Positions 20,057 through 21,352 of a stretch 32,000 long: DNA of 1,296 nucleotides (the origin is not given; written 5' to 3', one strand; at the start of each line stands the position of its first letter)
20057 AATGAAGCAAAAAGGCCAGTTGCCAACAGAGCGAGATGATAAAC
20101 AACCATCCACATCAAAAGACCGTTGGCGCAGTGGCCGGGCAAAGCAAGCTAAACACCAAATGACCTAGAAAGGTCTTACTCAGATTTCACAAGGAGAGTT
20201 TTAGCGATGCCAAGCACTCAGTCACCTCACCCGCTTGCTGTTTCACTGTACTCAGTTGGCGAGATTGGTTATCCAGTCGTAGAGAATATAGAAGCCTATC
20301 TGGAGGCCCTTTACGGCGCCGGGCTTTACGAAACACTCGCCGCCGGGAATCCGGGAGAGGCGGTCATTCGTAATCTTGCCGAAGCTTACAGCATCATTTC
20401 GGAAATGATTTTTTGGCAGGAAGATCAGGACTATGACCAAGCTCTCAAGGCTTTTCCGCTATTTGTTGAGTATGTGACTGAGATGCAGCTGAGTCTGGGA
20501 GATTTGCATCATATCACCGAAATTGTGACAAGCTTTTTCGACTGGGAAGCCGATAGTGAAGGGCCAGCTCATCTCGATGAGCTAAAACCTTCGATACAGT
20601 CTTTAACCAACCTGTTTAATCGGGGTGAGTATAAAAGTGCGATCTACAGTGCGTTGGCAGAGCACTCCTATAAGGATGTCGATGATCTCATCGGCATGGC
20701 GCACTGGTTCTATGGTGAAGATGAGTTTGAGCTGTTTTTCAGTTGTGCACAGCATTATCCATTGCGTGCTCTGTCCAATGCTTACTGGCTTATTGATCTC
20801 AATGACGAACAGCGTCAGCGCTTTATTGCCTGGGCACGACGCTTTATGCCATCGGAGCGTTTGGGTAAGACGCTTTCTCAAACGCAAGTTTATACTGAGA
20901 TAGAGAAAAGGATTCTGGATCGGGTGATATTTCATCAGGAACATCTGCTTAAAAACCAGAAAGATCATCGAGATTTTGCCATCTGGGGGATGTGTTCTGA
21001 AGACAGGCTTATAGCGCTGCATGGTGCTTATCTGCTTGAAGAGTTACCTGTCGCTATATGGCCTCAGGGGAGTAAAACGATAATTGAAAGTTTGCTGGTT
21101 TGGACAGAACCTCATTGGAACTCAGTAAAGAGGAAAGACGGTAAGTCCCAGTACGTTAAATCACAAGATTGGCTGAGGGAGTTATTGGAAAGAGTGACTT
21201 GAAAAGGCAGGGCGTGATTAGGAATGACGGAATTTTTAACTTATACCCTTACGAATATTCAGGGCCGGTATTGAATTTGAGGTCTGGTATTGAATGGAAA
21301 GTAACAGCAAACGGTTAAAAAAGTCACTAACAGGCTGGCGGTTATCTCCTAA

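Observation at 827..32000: Eight-member paralogous family of Sec-exported proteins sharing a two-cysteine C-terminal module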

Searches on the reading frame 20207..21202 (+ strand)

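Call 7: search_protein_families(library=pfam, proteins=[window:20207-21202:+], max_evalue=0.01)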
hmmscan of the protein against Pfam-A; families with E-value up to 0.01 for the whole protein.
window:20207-21202:+ (331 aa): 0 families

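Call 17: search_protein_families(library=ncbifam, proteins=[window:20207-21202:+], max_evalue=0.1)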
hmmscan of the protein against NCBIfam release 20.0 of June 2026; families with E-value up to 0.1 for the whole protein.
window:20207-21202:+ (331 aa): 1 family
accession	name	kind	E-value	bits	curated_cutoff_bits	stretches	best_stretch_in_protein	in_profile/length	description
TIGR02508.1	type_III_yscG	equivalog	0.094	13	97.15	0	132-172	46-85/116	YscG family type III secretion system chaperone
